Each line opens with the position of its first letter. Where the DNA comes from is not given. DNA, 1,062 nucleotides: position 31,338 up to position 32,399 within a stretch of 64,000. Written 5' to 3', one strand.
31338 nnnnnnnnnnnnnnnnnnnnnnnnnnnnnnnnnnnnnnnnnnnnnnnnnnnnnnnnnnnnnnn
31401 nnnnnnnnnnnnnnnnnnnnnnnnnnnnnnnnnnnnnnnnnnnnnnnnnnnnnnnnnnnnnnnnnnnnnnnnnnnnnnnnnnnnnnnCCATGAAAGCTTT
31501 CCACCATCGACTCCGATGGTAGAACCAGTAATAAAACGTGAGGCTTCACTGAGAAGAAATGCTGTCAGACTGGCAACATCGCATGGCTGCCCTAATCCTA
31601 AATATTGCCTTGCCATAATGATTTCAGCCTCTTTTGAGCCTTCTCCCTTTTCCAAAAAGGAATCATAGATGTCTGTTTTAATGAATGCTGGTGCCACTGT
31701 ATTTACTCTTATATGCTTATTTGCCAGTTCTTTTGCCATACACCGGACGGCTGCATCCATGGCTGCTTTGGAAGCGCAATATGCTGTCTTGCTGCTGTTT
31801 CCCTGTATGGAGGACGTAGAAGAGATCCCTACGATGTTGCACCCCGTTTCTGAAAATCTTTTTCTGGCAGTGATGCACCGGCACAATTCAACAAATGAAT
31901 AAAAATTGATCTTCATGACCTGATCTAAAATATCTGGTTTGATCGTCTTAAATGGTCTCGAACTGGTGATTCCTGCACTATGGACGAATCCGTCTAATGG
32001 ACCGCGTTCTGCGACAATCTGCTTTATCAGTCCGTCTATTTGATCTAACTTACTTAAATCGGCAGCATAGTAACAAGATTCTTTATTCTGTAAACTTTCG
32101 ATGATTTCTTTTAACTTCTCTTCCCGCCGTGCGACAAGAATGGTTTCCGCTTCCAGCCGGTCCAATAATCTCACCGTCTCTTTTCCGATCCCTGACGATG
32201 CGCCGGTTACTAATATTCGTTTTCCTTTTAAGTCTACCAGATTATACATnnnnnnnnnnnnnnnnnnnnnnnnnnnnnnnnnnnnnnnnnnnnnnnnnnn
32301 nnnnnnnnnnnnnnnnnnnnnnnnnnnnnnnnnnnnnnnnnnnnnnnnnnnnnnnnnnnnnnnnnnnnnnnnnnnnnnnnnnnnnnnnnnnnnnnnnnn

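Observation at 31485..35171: Dedicated ACP / KAS-III / ketoreductase / GNAT cassette fused to a GtrB-like Und-P sugar synthase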

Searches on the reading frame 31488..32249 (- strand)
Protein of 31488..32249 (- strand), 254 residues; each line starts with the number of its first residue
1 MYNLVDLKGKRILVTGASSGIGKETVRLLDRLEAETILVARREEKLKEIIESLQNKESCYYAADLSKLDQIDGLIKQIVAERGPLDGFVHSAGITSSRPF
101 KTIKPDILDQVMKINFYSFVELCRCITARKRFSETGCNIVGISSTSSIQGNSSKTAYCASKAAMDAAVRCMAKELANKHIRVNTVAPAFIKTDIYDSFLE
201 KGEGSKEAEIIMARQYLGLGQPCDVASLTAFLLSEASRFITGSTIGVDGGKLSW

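Call 3: search_protein_families(library=pfam, proteins=[window:31488-32249:-], max_evalue=0.01)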
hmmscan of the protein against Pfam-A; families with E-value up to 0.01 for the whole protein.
window:31488-32249:- (254 aa): 5 families
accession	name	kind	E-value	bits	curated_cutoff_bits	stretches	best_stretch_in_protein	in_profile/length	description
PF13561.12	adh_short_C2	-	9.9e-52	176.3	27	1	16-250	1-234/236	Enoyl-(Acyl carrier protein) reductase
PF00106.31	adh_short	-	2.6e-46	158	26.6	1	10-197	1-189/195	short chain dehydrogenase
PF08659.16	KR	-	2e-17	64.2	22.6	1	12-172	3-164/180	KR domain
PF01370.27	Epimerase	-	3.8e-05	23.6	20.9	1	12-174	1-159/240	NAD dependent epimerase/dehydratase family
PF23441.1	SDR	-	0.00049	20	27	1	12-251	10-255/258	SDR-like rossmann domain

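Call 4: search_protein_families(library=ncbifam, proteins=[window:31488-32249:-], max_evalue=0.01)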
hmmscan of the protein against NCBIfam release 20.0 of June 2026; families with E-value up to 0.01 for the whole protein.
window:31488-32249:- (254 aa): 241 families (the best 25 are shown)
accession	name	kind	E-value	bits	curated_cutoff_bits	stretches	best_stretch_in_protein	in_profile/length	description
NF005559.1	PRK07231.1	subfamily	1.6e-52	178.5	215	1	7-252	2-248/249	glucose 1-dehydrogenase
TIGR01830.1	3oxo_ACP_reduc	equivalog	5e-48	163.9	297.75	1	13-250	2-237/239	3-oxoacyl-[acyl-carrier-protein] reductase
NF004791.0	PRK06138.1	equivalog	1.2e-46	159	312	1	6-252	2-250/252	SDR family oxidoreductase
NF052558.1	MBtsdlDhBudC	equivalog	1.7e-46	158.8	270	1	8-251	2-241/250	meso-2,3-butanediol dehydrogenase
NF009466.0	PRK12826.1-2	subfamily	1.5e-44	152.3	222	1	10-251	4-244/248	3-oxoacyl-ACP reductase FabG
NF047420.2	EF_P_mod_YmfI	equivalog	8.1e-44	150.1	238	1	12-250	2-234/236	elongation factor P 5-aminopentanone reductase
NF004198.0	PRK05653.1-3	equivalog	1.5e-43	149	296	1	7-251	5-246/248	3-oxoacyl-ACP reductase FabG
NF006693.0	PRK09242.1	equivalog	5.5e-43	147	328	1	6-253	7-255/258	SDR family oxidoreductase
NF004199.0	PRK05653.1-4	equivalog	1.1e-42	146.4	301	1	6-250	2-244/247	3-oxoacyl-ACP reductase FabG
NF004197.0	PRK05653.1-1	equivalog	7.9e-42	143.6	332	1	6-251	4-246/249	3-oxoacyl-ACP reductase FabG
NF006070.0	PRK08213.1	subfamily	5.7e-41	140.7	279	1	3-251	6-256/259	gluconate 5-dehydrogenase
NF004200.0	PRK05653.1-5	equivalog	3.2e-40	138.2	273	1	10-250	3-240/242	3-oxoacyl-ACP reductase FabG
NF009468.0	PRK12826.1-4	equivalog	1.6e-39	136.1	318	1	6-252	4-248/256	SDR family oxidoreductase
NF006110.0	PRK08261.1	equivalog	3.2e-39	135.1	410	1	7-250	212-449/454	3-oxoacyl-ACP reductase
NF005893.0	PRK07856.1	equivalog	1e-38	133.1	255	1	5-250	5-240/255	SDR family oxidoreductase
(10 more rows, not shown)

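Call 48: search_solved_structures(query=window:31488-32249:-, max_evalue=1e-35)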
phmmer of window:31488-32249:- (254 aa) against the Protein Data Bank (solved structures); distinct sequences matched with E-value up to 1e-35: 0.
